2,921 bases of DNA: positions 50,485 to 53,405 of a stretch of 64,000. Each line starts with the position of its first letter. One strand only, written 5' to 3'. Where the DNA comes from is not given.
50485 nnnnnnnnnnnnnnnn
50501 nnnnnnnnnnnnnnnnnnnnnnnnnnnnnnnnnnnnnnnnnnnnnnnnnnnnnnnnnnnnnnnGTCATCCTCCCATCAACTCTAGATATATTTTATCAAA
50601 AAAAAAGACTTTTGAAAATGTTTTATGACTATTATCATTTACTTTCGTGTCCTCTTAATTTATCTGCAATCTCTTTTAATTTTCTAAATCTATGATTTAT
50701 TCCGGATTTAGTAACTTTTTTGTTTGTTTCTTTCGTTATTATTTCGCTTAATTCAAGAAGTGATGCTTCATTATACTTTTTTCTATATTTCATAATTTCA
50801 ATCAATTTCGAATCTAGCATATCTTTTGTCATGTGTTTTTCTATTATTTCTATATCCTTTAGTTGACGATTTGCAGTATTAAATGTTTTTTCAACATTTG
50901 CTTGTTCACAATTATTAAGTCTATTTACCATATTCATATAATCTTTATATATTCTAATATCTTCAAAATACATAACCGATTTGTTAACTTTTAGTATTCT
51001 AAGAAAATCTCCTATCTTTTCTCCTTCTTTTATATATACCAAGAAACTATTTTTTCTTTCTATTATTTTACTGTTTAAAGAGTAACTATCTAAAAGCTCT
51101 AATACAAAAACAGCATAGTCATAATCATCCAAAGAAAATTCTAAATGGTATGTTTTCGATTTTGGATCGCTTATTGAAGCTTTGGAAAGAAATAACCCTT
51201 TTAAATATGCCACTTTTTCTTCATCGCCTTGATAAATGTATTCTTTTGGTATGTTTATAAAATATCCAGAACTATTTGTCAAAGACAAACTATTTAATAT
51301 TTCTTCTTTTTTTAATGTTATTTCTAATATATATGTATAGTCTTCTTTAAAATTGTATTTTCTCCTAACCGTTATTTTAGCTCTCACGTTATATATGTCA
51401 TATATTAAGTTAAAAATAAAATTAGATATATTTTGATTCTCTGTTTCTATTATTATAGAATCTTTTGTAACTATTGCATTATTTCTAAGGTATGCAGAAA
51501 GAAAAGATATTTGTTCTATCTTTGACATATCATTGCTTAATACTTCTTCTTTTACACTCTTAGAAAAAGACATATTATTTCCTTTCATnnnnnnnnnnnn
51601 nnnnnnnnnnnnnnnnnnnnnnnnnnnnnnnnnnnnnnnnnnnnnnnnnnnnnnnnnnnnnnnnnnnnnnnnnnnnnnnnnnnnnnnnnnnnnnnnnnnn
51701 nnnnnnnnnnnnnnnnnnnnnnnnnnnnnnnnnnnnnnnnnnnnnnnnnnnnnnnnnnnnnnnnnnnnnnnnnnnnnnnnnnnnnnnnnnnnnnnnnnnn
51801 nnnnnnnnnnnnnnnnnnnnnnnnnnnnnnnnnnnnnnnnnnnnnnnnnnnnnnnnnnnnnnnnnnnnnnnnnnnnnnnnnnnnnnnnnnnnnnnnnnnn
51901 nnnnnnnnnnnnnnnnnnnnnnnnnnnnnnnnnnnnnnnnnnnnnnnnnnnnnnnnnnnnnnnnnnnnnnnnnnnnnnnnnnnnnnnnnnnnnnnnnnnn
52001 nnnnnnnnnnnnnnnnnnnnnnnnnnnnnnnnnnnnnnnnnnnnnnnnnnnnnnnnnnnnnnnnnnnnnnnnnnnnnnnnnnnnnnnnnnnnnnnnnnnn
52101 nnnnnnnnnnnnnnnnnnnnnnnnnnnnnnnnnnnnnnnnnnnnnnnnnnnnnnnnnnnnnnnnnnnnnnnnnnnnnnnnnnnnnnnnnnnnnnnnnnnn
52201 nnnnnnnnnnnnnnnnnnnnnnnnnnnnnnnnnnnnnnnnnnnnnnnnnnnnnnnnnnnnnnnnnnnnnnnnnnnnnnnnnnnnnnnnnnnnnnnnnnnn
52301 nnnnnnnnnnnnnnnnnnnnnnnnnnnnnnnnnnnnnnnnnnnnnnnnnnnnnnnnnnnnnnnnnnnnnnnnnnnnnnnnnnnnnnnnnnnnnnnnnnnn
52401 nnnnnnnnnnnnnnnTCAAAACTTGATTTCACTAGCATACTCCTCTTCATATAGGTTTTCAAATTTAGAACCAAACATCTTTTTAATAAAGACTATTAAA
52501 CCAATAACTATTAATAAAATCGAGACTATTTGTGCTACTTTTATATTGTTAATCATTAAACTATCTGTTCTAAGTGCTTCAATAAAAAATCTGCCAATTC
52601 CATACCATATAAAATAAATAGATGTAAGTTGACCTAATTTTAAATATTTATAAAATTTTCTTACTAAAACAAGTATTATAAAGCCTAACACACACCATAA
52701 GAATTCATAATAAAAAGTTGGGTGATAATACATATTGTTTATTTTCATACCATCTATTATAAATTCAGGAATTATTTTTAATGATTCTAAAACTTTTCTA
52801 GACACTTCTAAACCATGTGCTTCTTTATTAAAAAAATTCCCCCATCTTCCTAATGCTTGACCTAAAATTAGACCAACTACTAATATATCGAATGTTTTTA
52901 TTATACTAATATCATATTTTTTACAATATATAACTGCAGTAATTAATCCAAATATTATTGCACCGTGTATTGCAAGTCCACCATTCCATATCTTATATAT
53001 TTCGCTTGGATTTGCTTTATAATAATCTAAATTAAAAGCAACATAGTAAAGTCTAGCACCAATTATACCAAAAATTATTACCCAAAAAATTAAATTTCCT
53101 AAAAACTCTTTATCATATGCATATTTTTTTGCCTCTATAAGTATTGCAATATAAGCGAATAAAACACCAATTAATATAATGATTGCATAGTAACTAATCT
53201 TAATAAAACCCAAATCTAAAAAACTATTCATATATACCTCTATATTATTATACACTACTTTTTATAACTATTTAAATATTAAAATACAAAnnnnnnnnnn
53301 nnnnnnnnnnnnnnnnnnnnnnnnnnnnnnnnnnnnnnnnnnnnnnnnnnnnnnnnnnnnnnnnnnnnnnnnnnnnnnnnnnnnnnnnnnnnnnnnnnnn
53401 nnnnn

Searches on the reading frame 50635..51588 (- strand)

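Call 99: search_protein_families(library=pfam, proteins=[window:50635-51588:-], max_evalue=0.01)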
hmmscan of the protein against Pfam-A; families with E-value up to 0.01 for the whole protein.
window:50635-51588:- (317 aa): 4 families
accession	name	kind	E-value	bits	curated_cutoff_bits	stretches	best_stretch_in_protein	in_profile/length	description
PF14527.11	LAGLIDADG_WhiA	-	1.2e-27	96.3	23.2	1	127-216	3-91/93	WhiA LAGLIDADG-like domain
PF02650.20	HTH_WhiA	-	3.1e-26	92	27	1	221-308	1-84/84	WhiA C-terminal HTH domain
PF10298.14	WhiA_N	-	8.7e-11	42.2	23.4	1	26-103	4-85/86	WhiA N-terminal LAGLIDADG-like domain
PF14528.11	LAGLIDADG_3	-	0.0047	17.6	22.5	1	124-196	2-78/82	LAGLIDADG-like domain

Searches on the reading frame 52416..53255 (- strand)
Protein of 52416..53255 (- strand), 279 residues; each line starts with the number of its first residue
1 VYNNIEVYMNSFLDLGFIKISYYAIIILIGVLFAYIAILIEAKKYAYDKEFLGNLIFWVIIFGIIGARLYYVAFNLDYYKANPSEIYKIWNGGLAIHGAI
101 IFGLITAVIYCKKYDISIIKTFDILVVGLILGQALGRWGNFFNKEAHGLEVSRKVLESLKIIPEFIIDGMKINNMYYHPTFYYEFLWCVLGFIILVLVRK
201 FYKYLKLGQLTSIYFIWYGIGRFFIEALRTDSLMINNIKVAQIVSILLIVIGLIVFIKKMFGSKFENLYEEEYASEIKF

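Call 99: search_protein_families(library=pfam, proteins=[window:52416-53255:-], max_evalue=0.01)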
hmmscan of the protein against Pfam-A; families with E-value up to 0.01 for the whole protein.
window:52416-53255:- (279 aa): 2 families
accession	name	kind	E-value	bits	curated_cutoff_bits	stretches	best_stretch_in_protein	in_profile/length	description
PF01790.23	LGT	-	1.9e-71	240.6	24.9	1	12-257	3-239/240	Prolipoprotein diacylglyceryl transferase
PF04103.21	CD20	-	0.00044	20.8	27.9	1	187-265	13-90/156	CD20-like family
